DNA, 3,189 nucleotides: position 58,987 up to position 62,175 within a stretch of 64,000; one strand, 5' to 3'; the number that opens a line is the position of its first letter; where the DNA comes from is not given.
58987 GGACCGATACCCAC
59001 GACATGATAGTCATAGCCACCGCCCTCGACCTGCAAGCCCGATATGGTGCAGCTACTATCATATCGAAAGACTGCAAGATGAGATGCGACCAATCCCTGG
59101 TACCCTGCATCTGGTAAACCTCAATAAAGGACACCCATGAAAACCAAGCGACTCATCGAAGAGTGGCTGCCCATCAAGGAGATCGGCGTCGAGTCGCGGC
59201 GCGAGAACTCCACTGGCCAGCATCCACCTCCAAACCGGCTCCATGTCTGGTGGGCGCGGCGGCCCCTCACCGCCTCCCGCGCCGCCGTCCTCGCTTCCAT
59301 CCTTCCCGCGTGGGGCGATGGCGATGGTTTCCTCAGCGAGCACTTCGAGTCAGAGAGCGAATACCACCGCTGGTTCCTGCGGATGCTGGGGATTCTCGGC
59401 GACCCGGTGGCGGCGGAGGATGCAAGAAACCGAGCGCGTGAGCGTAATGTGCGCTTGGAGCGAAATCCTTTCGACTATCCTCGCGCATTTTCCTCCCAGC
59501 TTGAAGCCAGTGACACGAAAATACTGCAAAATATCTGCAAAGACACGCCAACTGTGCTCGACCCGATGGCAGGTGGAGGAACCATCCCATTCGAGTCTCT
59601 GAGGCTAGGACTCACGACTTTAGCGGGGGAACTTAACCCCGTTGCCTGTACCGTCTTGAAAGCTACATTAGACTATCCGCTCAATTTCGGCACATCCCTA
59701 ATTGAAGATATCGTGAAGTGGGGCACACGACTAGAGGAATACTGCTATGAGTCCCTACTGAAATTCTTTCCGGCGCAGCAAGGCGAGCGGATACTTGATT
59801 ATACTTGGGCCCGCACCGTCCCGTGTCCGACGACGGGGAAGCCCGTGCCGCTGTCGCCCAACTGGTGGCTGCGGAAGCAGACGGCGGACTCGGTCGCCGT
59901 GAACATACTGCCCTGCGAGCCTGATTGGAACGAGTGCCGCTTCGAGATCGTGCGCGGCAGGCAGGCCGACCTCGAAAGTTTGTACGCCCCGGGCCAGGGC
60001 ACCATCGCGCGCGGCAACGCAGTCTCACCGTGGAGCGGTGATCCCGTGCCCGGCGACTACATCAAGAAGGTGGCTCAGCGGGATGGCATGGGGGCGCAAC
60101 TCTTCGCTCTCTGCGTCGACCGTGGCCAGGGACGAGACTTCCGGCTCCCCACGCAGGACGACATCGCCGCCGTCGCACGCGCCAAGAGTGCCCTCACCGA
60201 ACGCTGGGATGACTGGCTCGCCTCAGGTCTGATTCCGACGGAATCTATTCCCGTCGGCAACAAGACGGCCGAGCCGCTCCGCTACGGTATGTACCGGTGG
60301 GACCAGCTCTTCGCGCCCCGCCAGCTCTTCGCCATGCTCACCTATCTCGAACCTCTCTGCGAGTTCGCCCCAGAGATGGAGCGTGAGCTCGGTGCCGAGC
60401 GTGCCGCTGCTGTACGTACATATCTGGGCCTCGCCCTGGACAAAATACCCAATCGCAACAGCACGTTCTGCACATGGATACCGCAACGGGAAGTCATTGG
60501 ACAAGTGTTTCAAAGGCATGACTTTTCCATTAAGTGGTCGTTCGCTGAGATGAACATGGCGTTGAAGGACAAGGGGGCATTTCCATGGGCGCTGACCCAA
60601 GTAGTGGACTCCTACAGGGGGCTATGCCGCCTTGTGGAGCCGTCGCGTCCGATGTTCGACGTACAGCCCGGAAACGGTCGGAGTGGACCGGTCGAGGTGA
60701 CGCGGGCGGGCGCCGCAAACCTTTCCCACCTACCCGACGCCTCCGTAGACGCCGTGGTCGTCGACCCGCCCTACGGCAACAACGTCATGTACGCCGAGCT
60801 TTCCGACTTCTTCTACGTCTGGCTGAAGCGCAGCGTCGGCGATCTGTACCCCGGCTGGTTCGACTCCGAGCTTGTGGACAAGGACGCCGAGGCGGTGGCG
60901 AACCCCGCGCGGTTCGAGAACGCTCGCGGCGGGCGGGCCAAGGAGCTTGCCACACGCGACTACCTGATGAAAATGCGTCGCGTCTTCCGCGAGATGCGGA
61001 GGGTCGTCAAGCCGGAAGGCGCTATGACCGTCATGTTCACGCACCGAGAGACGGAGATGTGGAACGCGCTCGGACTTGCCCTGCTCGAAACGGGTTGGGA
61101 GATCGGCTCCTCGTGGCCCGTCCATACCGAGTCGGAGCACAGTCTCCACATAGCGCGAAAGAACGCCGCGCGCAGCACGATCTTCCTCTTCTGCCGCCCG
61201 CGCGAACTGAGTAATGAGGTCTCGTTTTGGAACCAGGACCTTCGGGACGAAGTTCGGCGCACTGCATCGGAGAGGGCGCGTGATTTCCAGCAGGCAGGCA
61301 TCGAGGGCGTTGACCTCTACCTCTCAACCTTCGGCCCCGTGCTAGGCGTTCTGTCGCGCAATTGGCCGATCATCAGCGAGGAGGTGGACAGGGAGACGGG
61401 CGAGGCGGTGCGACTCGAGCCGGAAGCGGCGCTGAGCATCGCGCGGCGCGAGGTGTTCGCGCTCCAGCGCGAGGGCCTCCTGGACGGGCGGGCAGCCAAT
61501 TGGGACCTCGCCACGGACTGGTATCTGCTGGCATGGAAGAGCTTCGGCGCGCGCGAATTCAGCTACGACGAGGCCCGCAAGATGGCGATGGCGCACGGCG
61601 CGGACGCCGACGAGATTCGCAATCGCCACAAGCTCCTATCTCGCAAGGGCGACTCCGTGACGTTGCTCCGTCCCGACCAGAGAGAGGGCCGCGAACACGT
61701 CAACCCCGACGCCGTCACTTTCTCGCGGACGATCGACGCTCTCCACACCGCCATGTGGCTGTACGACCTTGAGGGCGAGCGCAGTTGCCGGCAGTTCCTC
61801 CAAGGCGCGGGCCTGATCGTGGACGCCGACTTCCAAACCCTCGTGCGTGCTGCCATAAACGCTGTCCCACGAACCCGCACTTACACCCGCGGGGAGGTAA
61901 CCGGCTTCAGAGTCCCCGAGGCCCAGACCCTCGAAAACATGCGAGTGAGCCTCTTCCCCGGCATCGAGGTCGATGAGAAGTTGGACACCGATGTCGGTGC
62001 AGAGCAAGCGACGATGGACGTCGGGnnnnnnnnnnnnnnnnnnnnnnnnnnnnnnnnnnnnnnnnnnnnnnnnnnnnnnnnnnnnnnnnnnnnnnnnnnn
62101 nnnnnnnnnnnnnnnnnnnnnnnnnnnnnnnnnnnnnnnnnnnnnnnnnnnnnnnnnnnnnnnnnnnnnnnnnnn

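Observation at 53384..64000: Eight-gene translationally coupled operon: DUF499 ATPase and DUF1156 methyltransferase interleaved with ImmA/IrrE-DUF4411, PIN and ABC-ATPase modules, with no helicase in view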

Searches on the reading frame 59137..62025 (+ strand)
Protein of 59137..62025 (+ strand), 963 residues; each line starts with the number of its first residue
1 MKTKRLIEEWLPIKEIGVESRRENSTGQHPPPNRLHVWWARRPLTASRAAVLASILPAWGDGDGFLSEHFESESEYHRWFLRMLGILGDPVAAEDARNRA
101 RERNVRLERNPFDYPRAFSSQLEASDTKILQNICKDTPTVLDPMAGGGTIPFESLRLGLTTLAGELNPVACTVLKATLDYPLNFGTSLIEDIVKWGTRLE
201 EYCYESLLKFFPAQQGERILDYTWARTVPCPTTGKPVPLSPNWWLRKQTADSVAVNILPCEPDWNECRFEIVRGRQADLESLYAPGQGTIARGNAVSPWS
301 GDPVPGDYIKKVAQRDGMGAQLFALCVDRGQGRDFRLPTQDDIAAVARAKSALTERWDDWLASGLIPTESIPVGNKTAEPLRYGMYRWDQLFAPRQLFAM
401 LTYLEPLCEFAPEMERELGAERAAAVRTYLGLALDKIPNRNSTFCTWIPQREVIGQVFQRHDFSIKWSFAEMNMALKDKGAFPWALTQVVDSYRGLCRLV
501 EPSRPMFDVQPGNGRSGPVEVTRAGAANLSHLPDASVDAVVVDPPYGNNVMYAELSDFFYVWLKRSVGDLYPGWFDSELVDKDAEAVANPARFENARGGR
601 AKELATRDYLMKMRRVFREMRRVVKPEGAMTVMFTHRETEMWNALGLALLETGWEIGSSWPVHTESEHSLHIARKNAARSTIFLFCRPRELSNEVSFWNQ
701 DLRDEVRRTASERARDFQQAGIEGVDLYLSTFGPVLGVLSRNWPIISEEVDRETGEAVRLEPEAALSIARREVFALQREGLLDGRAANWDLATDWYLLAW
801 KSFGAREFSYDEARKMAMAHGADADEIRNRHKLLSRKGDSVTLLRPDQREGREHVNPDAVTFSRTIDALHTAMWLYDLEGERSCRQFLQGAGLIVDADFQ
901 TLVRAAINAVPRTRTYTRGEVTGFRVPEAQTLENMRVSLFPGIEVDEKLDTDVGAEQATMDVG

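Call 4: search_protein_families(library=pfam, proteins=[window:59137-62025:+], max_evalue=0.01)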
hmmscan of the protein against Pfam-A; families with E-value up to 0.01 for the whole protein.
window:59137-62025:+ (963 aa): 4 families
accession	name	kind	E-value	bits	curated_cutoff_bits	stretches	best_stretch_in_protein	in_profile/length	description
PF06634.17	DUF1156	-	2e-20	73.1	24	1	10-80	1-71/73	Protein of unknown function (DUF1156)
PF01170.24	UPF0020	-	2.4e-07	31.1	22.3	0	516-553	102-138/197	RMKL-like, methyltransferase domain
PF01555.25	N6_N4_Mtase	-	3.8e-07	30.7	26.7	1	537-660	1-78/221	DNA methylase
PF08241.18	Methyltransf_11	-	0.0021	19.1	21.2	0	609-630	72-93/95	Methyltransferase domain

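Call 5: search_protein_families(library=padloc, proteins=[window:59137-62025:+], max_evalue=0.01)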
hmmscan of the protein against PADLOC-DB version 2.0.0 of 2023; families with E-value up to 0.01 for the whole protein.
window:59137-62025:+ (963 aa): 23 families
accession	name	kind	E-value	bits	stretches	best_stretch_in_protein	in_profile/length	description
PDLC00661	HmaB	-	1.2e-85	286.1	2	218-887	267-911/973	DNA-adenine methylase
PDLC00660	HmaB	-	2e-84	282.2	2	219-888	267-906/967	DNA-adenine methylase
PDLC03233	MTase_II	-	1.6e-44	150.6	2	131-668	116-623/731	Type II methyltransferase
PDLC03352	MTase_II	-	1.9e-44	149.8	3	343-829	372-876/1023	Type II methyltransferase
PDLC02189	DUF1156_MTase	-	1.3e-43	147.4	4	535-712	545-700/944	-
PDLC03314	MTase_II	-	3.9e-22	76.2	2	536-712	546-700/944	Type II methyltransferase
PDLC02541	PglX|PglXI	-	4.5e-15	52.8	1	521-656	478-590/919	PglXI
PDLC03312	MTase_II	-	2.8e-13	46.5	1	523-656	1115-1230/1344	Type II methyltransferase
PDLC03346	MTase_II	-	7.2e-09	31.9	1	534-656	605-704/1068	Type II methyltransferase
PDLC03319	MTase_II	-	2.8e-08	31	2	129-184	16-71/503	Type II methyltransferase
PDLC03353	MTase_II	-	2e-07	28.8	1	526-634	17-80/260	Type II methyltransferase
PDLC03224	MTase_II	-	4.3e-06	23.9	1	110-177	69-134/481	Type II methyltransferase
PDLC03320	MTase_II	-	2.1e-05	21.9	1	527-557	42-72/289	Type II methyltransferase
PDLC03387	MTase_II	-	2.5e-05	21.6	0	526-554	20-48/289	Type II methyltransferase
PDLC03295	MTase_II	-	2.9e-05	21.7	0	601-648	42-89/292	Type II methyltransferase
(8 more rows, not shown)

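Call 10: find_encoding_contigs(protein=window:59137-62025:+, flank=10000, max_places=6)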
Protein window:59137-62025:+ (963 aa): no gene with exactly this product is on record in the collection.

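Call 19: find_homologous_proteins(query=window:59137-62025:+, max_evalue=1e-20)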
Query window:59137-62025:+ (963 aa): 4325 proteins with E <= 1e-20 among 8000 candidates; the best 120 are listed.
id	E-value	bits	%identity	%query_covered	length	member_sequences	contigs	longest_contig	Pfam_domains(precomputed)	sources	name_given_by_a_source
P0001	0.0e+0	2246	100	100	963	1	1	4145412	PF01170.25,PF06634.18,PF01555.25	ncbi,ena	-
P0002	0.0e+0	1989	88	100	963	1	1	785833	PF01170.25,PF06634.18,PF01555.25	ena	-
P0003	0.0e+0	1860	83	100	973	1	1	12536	PF01170.25,PF06634.18,PF01555.25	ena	-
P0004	0.0e+0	1808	81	100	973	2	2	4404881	PF01170.25,PF06634.18,PF01555.25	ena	-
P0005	0.0e+0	1756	77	100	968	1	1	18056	PF01170.25,PF06634.18,PF01555.25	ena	-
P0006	0.0e+0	1751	78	100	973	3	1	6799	PF01170.25,PF06634.18,PF01555.25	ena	-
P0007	0.0e+0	1749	78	100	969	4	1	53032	PF01170.25,PF06634.18,PF01555.25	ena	-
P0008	0.0e+0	1747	78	100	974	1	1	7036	PF01170.25,PF06634.18,PF01555.25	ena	-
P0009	0.0e+0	1746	78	100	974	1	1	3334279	PF01170.25,PF06634.18,PF01555.25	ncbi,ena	-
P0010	0.0e+0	1744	78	100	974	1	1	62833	PF01170.25,PF06634.18,PF01555.25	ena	-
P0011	0.0e+0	1740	76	100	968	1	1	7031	PF01170.25,PF06634.18,PF01555.25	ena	-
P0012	0.0e+0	1724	78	100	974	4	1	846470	PF01170.25,PF06634.18,PF01555.25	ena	-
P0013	0.0e+0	1720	77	100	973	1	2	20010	PF01170.25,PF06634.18,PF01555.25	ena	-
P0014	0.0e+0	1710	75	100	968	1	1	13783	PF06634.18,PF01555.25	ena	-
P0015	0.0e+0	1710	75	100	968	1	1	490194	PF01170.25,PF06634.18,PF01555.25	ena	-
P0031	0.0e+0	1614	72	100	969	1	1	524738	PF01170.25,PF06634.18,PF01555.25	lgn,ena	-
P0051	0.0e+0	1459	66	100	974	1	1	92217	PF01170.25,PF06634.18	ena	-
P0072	0.0e+0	1080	52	99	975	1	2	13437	PF06634.18,PF01555.25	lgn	-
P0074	0.0e+0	1060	53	98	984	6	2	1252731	PF06634.18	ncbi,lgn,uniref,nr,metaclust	ncbi:DUF1156 domain-containing protein [Sphaerobacter thermophilus]|uniref:DUF1156 domain-containing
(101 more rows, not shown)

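Call 20: find_encoding_contigs(protein=P0001, flank=10000, max_places=3)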
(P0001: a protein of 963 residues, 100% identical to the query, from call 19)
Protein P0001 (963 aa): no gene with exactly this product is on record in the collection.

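Call 21: find_encoding_contigs(protein=P0002, flank=10000, max_places=3)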
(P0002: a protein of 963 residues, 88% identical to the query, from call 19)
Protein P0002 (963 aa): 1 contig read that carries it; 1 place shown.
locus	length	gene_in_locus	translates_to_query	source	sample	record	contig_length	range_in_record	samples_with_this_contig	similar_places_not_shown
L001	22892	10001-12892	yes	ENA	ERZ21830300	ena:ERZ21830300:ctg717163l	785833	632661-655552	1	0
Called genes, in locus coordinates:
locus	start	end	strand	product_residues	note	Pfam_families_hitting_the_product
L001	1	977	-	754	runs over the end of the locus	PF00496:SBP_bac_5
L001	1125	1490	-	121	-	-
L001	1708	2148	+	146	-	-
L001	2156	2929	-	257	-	PF01209:Ubie_methyltran, PF13489:Methyltransf_23, PF13847:Methyltransf_31, PF08241:Methyltransf_11, PF08242:Methyltransf_12, PF13649:Methyltransf_25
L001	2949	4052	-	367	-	PF04909:Amidohydro_2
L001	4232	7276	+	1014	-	PF04465:DUF499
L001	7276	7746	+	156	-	PF24728:DUF7680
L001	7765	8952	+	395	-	PF06114:Peptidase_M78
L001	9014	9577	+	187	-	PF14367:DUF4411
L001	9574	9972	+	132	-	PF01850:PIN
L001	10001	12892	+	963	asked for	PF06634:DUF1156, PF01170:UPF0020 (faint), PF01555:N6_N4_Mtase (weak)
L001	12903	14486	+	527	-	PF13175:AAA_15 (weak), PF13304:AAA_21, PF13175:AAA_15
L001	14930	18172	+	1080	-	PF00176:SNF2-rel_dom, PF04851:ResIII, PF00271:Helicase_C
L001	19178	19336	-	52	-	-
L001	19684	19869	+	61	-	-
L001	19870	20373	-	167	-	PF12762:DDE_Tnp_IS1595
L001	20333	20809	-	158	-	PF12760:Zn_ribbon_IS1595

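Call 24: find_related_loci(query=A1, collection=genome_contigs, flank=10000)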
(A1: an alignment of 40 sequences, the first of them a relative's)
Query A1 (963 aa) in genome_contigs; peptide patterns used: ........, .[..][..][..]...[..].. (x = any residue, [..] = any of these).
600 stretches matched a pattern (row limit reached: there are more); 505 encode a relative of the query (tblastn E <= 1e-3); the best 80 are kept; 80 distinct loci.
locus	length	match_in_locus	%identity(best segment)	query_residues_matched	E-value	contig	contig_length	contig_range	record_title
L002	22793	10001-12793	52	6-944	0e+0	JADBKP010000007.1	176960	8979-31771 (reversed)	MAG: Limnochordales bacterium isolate Bu89 bin.89_contig7, whole genome shotgun sequence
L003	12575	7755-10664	47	6-945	0e+0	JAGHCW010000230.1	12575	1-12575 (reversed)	MAG: bacterium isolate AUK292 PB_MBMC_246_c_000000000040, whole genome shotgun sequence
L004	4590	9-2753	51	21-944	0e+0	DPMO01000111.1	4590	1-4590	MAG TPA_asm: Clostridiales bacterium isolate UBA9673 contig_510, whole genome shotgun sequence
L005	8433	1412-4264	47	6-961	0e+0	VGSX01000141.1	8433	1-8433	MAG: Deltaproteobacteria bacterium isolate K_DeepCast_300m_m2_247 K_DeepCast_300m_m2_247_Ga0194111_10013741, whole genom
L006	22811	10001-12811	49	6-940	0e+0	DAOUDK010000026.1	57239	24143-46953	MAG TPA_asm: Anaerolineae bacterium isolate M42_99 k117_30849, whole genome shotgun sequence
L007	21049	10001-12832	48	6-944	0e+0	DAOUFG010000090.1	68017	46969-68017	MAG TPA_asm: Thermoflexales bacterium isolate R103_16 k99_460865, whole genome shotgun sequence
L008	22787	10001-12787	51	6-940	0e+0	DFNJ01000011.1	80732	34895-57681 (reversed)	MAG TPA_asm: Firmicutes bacterium UBA3570 UBA3570_contig_174, whole genome shotgun sequence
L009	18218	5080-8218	47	2-960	0e+0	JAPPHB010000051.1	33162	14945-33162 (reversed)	MAG: Gammaproteobacteria bacterium isolate RHO1_bin_70 NODE_2453_length_33162_cov_426.361887, whole genome shotgun seque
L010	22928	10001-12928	46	6-957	0e+0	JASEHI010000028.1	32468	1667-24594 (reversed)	MAG: Anaerolineales bacterium isolate Yes70-19 NODE_28_length_32468_cov_34.874155, whole genome shotgun sequence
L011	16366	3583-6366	46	6-940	0e+0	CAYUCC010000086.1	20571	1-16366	MAG TPA_asm: uncultured Anaerolineae bacterium isolate SRP173033_co1_350 genome assembly, contig: NODE_4483_length_20571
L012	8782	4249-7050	47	6-945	0e+0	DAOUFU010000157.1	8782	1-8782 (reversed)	MAG TPA_asm: Anaerolineae bacterium isolate R24_102 k131_1493852, whole genome shotgun sequence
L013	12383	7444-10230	47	4-940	0e+0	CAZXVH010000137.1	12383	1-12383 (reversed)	MAG TPA_asm: uncultured Ardenticatenaceae bacterium isolate binchicken_co235_31 genome assembly, contig: NODE_12398_leng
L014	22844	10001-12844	47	4-962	0e+0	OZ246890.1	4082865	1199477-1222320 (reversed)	MAG: Acidimicrobiia bacterium isolate cb841b48-16cd-465e-8cff-7e5597cbbcdd genome assembly, chromosome: 1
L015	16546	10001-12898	46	6-956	0e+0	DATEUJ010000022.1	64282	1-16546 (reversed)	MAG TPA_asm: Anaerolineae bacterium isolate SMAG_U8338 k141_1404097, whole genome shotgun sequence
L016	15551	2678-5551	46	6-944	0e+0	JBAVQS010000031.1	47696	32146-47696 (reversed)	MAG: Anaerolineae bacterium isolate MFD03971_ilm_asm_bin21 k127_347775, whole genome shotgun sequence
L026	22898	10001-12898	43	6-961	0e+0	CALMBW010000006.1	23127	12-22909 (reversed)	MAG TPA_asm: uncultured actinobacterium isolate SRR6670122_bin.39_CONCOCT_v1.1_MAG genome assembly, contig: ERZ534011.14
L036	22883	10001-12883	41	6-961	0e+0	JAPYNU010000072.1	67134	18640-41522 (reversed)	MAG: Candidatus Aldehydirespirator catecholifindens isolate m_calh10 Seq72, whole genome shotgun sequence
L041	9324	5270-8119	43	3-940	0e+0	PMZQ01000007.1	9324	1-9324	MAG: Actinomycetota bacterium isolate fen_549 73.20110800_E3D.70_contig_25920, whole genome shotgun sequence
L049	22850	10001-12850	41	1-942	0e+0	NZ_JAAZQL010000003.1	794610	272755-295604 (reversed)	Novosphingobium sp. SG707 Ga0365350_03, whole genome shotgun sequence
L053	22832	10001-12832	39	1-933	0e+0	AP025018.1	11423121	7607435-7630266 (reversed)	Calothrix sp. PCC 7716 DNA, complete genome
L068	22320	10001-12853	41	5-940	0e+0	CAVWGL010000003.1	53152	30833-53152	MAG: Candidatus Eremiobacteraeota bacterium isolate MFD01248.bin.1.94 genome assembly, contig: contig_1756, whole genome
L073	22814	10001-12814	40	1-921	0e+0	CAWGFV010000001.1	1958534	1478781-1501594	MAG: uncultured Alphaproteobacteria bacterium isolate MFD05512.bin.1.169 genome assembly, contig: contig_11616, whole ge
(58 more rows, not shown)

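Call 26: find_encoding_contigs(protein=P0004, flank=10000, max_places=2)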
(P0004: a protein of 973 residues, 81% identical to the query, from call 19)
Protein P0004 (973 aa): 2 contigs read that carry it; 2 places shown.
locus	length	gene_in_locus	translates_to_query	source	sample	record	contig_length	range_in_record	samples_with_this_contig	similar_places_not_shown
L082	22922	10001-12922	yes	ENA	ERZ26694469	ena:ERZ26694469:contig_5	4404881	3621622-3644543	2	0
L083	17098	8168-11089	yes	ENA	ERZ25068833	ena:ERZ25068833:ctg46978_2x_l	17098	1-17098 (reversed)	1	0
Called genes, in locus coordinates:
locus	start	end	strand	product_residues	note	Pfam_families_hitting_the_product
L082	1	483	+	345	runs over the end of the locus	PF02384:N6_Mtase (weak), PF19587:DUF6094, PF05175:MTS (weak)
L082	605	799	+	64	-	-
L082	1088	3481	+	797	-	PF04851:ResIII (faint), PF00271:Helicase_C (weak)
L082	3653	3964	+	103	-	-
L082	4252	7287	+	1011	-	PF04465:DUF499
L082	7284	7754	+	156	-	PF24728:DUF7680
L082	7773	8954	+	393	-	PF06114:Peptidase_M78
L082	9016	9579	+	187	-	PF14367:DUF4411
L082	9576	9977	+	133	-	PF01850:PIN (weak)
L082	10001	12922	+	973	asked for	PF06634:DUF1156, PF01170:UPF0020 (faint), PF01555:N6_N4_Mtase (weak)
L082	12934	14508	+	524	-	PF13175:AAA_15, PF13304:AAA_21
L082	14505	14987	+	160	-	-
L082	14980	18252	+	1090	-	PF13091:PLDc_2 (faint), PF00176:SNF2-rel_dom, PF04851:ResIII, PF00271:Helicase_C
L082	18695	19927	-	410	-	PF13356:Arm-DNA-bind_3, PF22022:Phage_int_M, PF00589:Phage_integrase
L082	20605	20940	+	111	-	PF01329:Pterin_4a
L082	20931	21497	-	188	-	PF03745:DUF309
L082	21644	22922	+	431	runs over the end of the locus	PF00709:Adenylsucc_synt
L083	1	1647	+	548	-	?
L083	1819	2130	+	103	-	-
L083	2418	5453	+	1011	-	PF04465:DUF499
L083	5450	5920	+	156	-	PF24728:DUF7680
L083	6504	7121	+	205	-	PF06114:Peptidase_M78 (weak)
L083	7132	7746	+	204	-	PF14367:DUF4411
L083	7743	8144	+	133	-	PF01850:PIN (weak)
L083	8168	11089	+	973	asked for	PF06634:DUF1156, PF01170:UPF0020 (faint), PF01555:N6_N4_Mtase (weak)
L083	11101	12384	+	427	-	PF13175:AAA_15 (faint)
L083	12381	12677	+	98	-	-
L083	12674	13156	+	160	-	-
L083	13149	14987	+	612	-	PF13091:PLDc_2 (weak), PF00176:SNF2-rel_dom, PF00270:DEAD (weak), PF04851:ResIII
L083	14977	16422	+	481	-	PF00271:Helicase_C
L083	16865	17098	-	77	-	?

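Call 27: find_encoding_contigs(protein=P0009, flank=10000, max_places=2)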
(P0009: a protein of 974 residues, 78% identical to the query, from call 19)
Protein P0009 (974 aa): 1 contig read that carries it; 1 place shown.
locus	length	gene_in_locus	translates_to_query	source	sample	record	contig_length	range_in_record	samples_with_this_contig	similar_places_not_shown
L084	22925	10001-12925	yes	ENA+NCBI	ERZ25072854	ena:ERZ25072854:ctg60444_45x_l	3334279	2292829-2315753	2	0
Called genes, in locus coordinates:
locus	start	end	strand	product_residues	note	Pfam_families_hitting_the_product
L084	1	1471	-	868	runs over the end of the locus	PF10412:TrwB_AAD_bind (faint)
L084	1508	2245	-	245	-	PF19044:P-loop_TraG (weak), PF12846:AAA_10 (weak)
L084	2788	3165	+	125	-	PF00436:SSB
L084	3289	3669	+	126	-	-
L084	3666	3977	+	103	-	-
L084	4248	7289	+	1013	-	PF04465:DUF499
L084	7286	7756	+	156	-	PF24728:DUF7680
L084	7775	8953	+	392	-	PF06114:Peptidase_M78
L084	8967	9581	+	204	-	PF14367:DUF4411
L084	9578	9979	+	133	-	PF01850:PIN (weak)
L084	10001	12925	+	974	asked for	PF06634:DUF1156, PF01170:UPF0020 (faint), PF01555:N6_N4_Mtase (weak)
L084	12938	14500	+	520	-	PF13175:AAA_15 (weak), PF13304:AAA_21, PF13175:AAA_15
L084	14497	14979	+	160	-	-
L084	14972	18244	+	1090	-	PF13091:PLDc_2 (weak), PF00176:SNF2-rel_dom, PF04851:ResIII, PF00271:Helicase_C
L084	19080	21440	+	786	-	PF01590:GAF, PF13185:GAF_2, PF00989:PAS, PF13426:PAS_9, PF00512:HisKA, PF02518:HATPase_c, PF00072:Response_reg, PF00486:Trans_reg_C, +1 more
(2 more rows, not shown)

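Call 28: find_encoding_contigs(protein=P0031, flank=10000, max_places=1)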
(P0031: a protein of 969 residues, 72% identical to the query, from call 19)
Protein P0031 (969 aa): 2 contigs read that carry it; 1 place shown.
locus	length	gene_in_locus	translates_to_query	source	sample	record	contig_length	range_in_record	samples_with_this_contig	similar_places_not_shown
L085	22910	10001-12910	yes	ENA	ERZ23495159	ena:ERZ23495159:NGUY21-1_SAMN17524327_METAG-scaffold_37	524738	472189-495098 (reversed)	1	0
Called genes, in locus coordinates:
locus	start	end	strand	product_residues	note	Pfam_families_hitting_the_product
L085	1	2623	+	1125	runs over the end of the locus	PF00271:Helicase_C (weak)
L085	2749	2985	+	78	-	-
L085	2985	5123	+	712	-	PF02463:SMC_N, PF13476:AAA_23, PF13304:AAA_21 (faint)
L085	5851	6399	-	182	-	-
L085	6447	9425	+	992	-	PF04465:DUF499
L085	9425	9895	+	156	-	PF24728:DUF7680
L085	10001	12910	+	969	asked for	PF06634:DUF1156, PF01170:UPF0020 (faint), PF01555:N6_N4_Mtase (faint)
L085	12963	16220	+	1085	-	PF13091:PLDc_2 (weak), PF00176:SNF2-rel_dom, PF04851:ResIII, PF00271:Helicase_C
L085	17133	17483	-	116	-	PF01934:HepT-like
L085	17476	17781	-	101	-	PF01909:NTP_transf_2, PF18765:Polbeta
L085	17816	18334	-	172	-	-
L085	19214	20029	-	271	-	-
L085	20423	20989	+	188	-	-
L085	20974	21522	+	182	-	-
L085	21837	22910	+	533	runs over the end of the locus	PF00239:Resolvase, PF07508:Recombinase, PF13408:Zn_ribbon_recom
